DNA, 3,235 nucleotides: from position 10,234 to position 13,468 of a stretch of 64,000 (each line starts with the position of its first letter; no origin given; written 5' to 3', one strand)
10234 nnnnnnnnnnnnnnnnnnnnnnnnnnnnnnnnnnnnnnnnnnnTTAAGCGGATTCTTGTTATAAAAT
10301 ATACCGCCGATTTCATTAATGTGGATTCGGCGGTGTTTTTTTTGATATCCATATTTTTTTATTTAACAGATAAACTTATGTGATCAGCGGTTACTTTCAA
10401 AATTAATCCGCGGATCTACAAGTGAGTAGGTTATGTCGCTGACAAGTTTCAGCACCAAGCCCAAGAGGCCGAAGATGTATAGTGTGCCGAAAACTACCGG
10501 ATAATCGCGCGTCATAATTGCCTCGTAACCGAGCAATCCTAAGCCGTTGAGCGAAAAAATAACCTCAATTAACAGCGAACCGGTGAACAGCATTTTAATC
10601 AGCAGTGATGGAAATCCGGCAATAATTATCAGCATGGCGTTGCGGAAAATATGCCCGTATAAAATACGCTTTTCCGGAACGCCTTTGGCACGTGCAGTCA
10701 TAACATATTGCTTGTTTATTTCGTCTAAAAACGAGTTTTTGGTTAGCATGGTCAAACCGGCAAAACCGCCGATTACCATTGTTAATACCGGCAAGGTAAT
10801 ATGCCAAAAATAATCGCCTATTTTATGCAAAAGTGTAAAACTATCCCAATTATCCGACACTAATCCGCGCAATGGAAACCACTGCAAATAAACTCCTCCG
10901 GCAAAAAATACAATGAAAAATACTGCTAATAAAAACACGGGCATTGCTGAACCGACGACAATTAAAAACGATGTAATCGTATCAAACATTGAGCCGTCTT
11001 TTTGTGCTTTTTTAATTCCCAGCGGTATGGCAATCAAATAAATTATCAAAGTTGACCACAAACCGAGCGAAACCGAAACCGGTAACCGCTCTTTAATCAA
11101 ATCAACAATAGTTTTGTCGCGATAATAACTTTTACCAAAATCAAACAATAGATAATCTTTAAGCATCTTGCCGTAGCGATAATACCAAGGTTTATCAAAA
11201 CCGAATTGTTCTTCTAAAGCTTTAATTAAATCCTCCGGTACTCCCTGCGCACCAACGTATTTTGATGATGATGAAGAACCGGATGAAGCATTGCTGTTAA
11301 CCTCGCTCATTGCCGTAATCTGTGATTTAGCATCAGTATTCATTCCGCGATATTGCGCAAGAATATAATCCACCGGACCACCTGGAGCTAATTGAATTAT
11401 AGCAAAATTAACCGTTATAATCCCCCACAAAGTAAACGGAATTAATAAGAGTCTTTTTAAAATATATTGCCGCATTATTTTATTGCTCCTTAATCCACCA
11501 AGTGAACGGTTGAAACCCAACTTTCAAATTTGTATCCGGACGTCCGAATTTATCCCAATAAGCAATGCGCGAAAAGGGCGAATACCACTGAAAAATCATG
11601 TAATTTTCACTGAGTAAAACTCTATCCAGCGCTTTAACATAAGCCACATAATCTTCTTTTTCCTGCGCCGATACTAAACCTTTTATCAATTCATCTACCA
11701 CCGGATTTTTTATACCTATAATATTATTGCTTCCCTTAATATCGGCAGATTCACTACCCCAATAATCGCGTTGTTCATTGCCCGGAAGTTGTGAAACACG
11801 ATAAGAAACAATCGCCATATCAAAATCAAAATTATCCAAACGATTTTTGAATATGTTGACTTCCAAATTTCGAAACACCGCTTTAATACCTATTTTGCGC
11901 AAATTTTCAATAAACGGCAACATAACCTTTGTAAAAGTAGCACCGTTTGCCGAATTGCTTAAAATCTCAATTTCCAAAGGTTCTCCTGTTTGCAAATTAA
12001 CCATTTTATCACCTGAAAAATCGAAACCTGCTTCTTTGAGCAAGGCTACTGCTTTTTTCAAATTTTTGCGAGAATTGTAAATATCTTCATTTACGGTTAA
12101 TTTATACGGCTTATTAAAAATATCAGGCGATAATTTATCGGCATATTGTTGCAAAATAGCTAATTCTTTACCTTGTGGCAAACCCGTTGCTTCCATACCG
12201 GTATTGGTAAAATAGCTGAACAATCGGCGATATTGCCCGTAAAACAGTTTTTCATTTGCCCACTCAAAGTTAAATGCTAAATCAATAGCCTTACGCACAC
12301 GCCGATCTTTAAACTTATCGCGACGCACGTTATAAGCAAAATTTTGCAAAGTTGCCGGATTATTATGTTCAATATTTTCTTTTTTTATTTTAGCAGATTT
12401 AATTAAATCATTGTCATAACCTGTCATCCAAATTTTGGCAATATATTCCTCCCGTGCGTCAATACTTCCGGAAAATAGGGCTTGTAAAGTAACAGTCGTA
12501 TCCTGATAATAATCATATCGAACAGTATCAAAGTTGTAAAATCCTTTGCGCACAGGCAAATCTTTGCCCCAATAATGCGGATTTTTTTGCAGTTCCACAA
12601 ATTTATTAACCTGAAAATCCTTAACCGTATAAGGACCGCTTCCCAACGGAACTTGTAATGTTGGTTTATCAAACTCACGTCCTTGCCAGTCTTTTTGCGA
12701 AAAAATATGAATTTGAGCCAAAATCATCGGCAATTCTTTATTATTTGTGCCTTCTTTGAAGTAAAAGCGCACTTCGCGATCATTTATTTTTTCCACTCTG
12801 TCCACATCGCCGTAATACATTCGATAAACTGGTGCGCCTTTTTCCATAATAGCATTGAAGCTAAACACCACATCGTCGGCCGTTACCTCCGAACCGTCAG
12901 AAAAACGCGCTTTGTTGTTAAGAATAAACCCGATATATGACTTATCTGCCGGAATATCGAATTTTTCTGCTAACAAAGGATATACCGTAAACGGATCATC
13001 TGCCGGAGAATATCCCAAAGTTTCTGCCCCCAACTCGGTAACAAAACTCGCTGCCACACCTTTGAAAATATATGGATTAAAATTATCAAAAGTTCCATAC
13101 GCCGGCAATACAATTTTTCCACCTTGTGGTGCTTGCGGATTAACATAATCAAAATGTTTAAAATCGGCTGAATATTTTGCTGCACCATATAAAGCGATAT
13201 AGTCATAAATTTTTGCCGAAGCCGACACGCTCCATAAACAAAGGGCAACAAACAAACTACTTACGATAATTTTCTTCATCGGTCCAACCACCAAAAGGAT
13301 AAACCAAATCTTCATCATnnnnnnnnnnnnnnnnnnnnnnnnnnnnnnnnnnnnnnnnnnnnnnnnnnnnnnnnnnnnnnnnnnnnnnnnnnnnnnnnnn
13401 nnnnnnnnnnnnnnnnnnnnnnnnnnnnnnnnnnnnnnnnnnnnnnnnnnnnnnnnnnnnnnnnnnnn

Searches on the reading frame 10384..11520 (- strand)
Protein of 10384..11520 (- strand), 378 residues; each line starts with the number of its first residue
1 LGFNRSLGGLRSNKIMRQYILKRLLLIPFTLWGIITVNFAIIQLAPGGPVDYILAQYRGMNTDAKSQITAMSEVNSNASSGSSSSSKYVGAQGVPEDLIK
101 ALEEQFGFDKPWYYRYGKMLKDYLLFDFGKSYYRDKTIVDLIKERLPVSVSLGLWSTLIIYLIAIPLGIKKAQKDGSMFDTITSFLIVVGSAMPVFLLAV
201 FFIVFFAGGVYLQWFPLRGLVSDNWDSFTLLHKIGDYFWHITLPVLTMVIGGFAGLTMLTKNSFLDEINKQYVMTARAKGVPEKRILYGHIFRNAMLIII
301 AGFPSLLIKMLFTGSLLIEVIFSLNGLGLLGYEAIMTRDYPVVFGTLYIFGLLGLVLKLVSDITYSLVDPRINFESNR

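Call 46: search_protein_families(library=pfam, proteins=[window:10384-11520:-], max_evalue=0.001)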
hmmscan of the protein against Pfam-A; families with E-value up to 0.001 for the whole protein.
window:10384-11520:- (378 aa): 1 family
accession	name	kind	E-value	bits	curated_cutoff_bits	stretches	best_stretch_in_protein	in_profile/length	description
PF00528.27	BPD_transp_1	-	2.2e-32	112.7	26.4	1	164-372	1-182/184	Binding-protein-dependent transport system inner membrane component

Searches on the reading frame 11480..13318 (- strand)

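Call 46: search_protein_families(library=pfam, proteins=[window:11480-13318:-], max_evalue=0.001)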
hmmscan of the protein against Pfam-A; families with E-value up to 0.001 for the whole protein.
window:11480-13318:- (612 aa): 1 family
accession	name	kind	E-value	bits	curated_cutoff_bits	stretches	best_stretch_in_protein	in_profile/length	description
PF00496.27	SBP_bac_5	-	1.4e-64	219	32.4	1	111-522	1-362/368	Bacterial extracellular solute-binding proteins, family 5 Middle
